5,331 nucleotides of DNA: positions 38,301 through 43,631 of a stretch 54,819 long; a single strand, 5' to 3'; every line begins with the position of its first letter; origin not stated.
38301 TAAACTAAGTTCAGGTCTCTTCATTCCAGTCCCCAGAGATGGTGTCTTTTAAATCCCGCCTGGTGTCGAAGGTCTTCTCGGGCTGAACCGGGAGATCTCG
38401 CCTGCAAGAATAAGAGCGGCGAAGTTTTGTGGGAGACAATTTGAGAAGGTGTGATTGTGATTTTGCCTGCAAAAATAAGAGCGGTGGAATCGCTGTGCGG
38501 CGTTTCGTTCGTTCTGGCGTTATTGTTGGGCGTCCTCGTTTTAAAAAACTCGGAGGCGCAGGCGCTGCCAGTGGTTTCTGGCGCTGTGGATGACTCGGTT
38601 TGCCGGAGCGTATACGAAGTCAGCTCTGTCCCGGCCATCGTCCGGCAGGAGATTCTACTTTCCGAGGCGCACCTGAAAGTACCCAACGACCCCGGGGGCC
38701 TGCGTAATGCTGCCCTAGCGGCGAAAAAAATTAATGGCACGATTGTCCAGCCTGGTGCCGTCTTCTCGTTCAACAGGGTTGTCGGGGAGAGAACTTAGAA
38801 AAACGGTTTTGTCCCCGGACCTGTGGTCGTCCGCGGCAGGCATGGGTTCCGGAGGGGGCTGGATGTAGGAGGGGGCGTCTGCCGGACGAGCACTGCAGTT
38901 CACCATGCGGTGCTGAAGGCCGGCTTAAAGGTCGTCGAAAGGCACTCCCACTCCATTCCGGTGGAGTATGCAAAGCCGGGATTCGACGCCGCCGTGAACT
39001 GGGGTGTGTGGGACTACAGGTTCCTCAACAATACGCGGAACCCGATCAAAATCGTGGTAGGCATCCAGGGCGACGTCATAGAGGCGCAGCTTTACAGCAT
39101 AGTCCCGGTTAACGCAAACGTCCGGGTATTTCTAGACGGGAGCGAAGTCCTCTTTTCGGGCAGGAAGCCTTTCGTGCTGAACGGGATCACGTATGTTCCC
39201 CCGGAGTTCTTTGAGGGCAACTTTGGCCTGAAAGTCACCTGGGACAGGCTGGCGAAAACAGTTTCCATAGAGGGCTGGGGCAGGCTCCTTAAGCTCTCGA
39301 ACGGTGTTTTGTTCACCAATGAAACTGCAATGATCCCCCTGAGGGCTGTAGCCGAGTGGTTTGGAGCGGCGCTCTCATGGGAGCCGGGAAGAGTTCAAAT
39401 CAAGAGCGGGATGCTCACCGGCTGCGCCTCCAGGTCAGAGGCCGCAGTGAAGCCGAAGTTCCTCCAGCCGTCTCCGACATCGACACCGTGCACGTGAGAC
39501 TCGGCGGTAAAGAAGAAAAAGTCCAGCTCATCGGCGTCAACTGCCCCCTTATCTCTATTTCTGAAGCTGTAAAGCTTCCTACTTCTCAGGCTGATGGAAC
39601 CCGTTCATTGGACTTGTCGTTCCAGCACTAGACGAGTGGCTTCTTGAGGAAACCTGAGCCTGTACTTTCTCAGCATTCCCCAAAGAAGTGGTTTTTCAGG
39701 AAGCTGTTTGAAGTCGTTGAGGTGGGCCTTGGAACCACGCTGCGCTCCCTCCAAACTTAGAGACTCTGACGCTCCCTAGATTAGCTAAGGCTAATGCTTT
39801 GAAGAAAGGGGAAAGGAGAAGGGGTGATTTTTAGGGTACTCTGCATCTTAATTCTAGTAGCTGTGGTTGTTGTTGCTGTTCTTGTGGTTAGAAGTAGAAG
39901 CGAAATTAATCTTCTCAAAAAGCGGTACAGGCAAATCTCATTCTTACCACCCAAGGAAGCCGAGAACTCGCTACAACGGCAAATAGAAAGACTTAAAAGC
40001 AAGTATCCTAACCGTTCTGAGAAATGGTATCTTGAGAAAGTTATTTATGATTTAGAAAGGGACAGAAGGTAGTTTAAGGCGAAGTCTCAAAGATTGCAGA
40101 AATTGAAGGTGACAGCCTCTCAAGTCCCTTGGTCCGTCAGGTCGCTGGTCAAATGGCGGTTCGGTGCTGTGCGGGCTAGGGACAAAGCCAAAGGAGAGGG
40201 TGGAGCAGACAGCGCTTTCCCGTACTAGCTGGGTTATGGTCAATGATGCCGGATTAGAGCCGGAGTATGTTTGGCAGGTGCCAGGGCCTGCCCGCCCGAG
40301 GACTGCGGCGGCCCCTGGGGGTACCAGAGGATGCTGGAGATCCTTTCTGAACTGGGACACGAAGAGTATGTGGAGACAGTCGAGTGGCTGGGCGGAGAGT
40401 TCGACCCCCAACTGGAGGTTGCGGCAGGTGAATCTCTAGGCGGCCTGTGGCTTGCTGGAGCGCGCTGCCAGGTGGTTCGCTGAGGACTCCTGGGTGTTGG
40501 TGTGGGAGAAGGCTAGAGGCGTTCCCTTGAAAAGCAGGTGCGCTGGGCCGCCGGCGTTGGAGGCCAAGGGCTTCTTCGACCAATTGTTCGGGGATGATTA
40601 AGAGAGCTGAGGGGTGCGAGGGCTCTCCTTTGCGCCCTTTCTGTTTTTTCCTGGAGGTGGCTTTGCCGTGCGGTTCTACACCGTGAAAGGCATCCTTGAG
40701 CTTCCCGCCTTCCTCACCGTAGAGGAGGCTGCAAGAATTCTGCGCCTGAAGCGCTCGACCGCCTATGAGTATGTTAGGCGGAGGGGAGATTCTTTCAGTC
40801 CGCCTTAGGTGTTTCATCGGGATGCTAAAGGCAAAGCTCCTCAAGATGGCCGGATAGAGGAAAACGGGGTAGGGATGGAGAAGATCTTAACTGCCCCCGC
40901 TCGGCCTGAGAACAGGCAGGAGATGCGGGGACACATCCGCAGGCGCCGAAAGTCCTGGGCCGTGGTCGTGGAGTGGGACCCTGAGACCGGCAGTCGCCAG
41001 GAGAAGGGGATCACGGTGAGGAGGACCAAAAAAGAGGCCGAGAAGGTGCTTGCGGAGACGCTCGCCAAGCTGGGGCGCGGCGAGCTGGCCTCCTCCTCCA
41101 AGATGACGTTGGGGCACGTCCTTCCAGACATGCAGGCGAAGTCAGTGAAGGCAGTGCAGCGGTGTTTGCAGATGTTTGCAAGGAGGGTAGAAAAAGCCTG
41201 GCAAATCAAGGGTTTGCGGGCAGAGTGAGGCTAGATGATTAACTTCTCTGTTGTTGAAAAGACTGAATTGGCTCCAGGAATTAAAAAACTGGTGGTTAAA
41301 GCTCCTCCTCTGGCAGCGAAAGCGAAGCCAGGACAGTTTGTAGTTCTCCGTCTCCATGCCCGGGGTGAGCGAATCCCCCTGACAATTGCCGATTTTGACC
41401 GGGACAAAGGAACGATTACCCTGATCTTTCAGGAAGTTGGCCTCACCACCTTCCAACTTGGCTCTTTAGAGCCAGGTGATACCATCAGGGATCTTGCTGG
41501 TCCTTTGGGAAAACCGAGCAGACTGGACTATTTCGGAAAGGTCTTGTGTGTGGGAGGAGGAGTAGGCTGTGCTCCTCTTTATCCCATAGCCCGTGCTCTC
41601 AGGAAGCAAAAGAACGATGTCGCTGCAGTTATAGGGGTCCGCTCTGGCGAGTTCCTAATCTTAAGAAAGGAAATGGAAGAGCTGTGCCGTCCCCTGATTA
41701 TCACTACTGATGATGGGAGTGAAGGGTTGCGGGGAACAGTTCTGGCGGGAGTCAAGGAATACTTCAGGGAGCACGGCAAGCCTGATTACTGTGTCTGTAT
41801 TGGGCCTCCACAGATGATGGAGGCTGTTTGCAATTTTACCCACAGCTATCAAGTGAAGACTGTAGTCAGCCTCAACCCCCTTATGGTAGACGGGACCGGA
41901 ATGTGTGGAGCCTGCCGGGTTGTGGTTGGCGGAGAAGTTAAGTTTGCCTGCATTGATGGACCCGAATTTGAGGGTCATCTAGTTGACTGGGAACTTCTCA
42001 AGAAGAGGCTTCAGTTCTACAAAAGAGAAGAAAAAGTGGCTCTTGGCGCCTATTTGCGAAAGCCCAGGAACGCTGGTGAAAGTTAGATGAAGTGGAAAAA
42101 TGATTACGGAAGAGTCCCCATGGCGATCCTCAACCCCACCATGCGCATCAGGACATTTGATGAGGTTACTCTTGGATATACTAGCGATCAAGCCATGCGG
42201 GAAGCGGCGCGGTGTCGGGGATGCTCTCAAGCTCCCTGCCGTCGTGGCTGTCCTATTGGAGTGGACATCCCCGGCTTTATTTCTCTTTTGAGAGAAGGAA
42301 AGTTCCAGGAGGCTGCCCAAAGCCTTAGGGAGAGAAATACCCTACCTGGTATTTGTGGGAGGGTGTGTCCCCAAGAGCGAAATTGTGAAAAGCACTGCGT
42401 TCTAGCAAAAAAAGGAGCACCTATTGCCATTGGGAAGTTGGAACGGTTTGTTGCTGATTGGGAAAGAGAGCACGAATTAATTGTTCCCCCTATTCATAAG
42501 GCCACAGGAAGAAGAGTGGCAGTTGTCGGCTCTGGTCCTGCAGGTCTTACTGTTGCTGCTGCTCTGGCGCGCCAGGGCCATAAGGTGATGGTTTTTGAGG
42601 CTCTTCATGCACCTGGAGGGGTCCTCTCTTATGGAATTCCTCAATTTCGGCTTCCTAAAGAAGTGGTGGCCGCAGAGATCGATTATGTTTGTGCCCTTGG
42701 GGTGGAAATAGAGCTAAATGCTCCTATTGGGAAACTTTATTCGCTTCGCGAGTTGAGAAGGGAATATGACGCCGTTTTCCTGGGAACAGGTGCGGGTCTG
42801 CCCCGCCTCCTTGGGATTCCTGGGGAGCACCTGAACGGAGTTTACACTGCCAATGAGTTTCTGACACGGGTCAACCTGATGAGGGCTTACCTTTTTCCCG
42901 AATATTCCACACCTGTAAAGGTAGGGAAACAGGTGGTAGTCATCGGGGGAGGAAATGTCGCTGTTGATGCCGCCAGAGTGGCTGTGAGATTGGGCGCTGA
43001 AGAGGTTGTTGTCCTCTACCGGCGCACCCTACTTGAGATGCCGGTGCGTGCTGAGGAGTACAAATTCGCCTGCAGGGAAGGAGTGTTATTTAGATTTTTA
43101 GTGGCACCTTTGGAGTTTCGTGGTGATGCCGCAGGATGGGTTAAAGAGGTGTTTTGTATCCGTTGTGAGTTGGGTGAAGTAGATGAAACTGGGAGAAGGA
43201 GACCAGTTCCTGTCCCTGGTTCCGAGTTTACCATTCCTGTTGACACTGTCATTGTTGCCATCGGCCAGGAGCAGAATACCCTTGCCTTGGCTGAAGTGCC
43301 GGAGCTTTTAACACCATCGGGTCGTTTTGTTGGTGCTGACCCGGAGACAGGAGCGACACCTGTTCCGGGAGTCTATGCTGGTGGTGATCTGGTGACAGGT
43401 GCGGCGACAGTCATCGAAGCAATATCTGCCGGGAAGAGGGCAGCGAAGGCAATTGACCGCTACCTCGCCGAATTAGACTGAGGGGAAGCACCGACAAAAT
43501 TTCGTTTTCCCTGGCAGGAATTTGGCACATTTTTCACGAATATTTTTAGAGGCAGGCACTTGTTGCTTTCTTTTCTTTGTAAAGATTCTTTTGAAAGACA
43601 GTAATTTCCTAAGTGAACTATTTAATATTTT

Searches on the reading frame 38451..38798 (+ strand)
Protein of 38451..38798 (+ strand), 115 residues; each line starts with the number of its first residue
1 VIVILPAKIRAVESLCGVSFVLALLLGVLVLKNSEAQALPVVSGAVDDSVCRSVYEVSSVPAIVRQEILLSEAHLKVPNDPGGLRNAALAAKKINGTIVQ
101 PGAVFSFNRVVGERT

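Call 45: search_protein_families(library=pfam, proteins=[window:38451-38798:+], max_evalue=0.001)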
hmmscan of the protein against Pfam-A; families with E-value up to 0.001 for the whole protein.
window:38451-38798:+ (115 aa): 1 family
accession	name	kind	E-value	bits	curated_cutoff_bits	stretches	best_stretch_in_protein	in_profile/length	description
PF04294.18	VanW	-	6.3e-08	32.6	27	1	85-115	4-34/130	VanW like protein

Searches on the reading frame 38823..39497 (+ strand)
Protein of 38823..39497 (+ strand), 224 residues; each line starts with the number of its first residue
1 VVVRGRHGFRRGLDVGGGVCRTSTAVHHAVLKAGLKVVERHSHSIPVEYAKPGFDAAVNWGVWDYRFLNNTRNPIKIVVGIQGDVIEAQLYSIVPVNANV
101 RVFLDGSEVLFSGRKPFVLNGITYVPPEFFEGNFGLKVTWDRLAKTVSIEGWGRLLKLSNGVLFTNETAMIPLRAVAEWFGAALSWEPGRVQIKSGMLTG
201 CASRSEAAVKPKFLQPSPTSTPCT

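Call 45: search_protein_families(library=pfam, proteins=[window:38823-39497:+], max_evalue=0.001)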
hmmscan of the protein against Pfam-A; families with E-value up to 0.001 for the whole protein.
window:38823-39497:+ (224 aa): 2 families
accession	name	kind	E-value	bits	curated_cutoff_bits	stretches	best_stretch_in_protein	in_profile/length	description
PF04294.18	VanW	-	1.4e-24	86.5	27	1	14-91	53-130/130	VanW like protein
PF07833.16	Cu_amine_oxidN1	-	4.5e-13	49.5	24.2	1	102-149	62-108/108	Copper amine oxidase N-terminal domain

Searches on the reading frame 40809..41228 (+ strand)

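Call 45: search_protein_families(library=pfam, proteins=[window:40809-41228:+], max_evalue=0.001)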
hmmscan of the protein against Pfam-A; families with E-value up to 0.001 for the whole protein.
window:40809-41228:+ (139 aa): 1 family
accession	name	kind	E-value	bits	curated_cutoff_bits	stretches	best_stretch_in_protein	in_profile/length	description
PF14657.12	Arm-DNA-bind_4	-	0.00042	20.3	22.3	0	50-89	2-43/47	Arm DNA-binding domain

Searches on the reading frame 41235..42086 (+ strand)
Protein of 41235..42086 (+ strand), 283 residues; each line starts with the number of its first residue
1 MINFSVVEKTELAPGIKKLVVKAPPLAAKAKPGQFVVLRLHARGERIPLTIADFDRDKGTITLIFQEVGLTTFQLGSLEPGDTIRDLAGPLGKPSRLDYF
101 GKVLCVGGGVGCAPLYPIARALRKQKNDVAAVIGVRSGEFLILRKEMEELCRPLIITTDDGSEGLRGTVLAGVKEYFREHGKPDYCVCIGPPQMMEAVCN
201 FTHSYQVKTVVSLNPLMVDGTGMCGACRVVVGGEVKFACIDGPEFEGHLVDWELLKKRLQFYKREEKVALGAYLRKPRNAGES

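Call 46: search_protein_families(library=pfam, proteins=[window:41235-42086:+], max_evalue=0.001)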
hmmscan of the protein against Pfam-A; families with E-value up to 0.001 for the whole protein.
window:41235-42086:+ (283 aa): 2 families
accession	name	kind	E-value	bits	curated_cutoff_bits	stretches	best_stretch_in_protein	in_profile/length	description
PF10418.14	DHODB_Fe-S_bind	-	1.5e-11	44.2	23.9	1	215-250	2-40/41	Iron-sulfur cluster binding domain of dihydroorotate dehydrogenase B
PF00175.26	NAD_binding_1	-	4.4e-09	37.4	22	1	106-199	2-108/109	Oxidoreductase NAD-binding domain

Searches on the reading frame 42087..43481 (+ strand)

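Call 46: search_protein_families(library=pfam, proteins=[window:42087-43481:+], max_evalue=0.001)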
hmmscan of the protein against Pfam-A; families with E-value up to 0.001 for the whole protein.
window:42087-43481:+ (464 aa): 19 families
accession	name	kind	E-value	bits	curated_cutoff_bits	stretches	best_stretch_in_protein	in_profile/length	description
PF14691.11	Fer4_20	-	9.8e-42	141.8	25.8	1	20-130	1-112/113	Dihydroprymidine dehydrogenase domain II, 4Fe-4S cluster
PF07992.20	Pyr_redox_2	-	1.7e-33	116.7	26.1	1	143-449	2-291/291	Pyridine nucleotide-disulphide oxidoreductase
PF13738.12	Pyr_redox_3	-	6.2e-11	42.5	30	1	278-433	163-305/305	Pyridine nucleotide-disulphide oxidoreductase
PF00070.33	Pyr_redox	-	1.2e-09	38.9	22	1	283-316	2-35/82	Pyridine nucleotide-disulphide oxidoreductase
PF13450.12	NAD_binding_8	-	3e-09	37.4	21.9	1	146-180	1-35/68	NAD(P)-binding Rossmann-like domain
PF12831.13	FAD_oxidored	-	5.3e-07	29.7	27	1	144-184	2-42/416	FAD dependent oxidoreductase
PF01262.27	AlaDh_PNT_C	-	2.3e-06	27.7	23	1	253-307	3-55/214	Alanine dehydrogenase/PNT, C-terminal domain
PF01593.30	Amino_oxidase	-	4.4e-06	26.7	19.8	0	152-178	2-28/443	Flavin containing amine oxidoreductase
PF00291.31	PALP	-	4.6e-06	26.6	35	0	384-459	157-237/295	Pyridoxal-phosphate dependent enzyme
PF01266.30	DAO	-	4.8e-06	26.8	27.9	1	143-177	1-35/353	FAD dependent oxidoreductase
PF01946.23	Thi4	-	5.2e-06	26.3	26.2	1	143-184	19-61/235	Thi4 family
PF13241.12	NAD_binding_7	-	2.5e-05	25.3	22.1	0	137-170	3-36/104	Putative NAD(P)-binding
PF00890.30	FAD_binding_2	-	4.3e-05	23.3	20.4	1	144-178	2-36/414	FAD binding domain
PF01494.25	FAD_binding_3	-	0.0001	22.1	22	1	144-173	4-33/349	FAD binding domain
PF03486.20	HI0933_like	-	0.0002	21.4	50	1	143-177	2-36/244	HI0933-like protein Rossmann domain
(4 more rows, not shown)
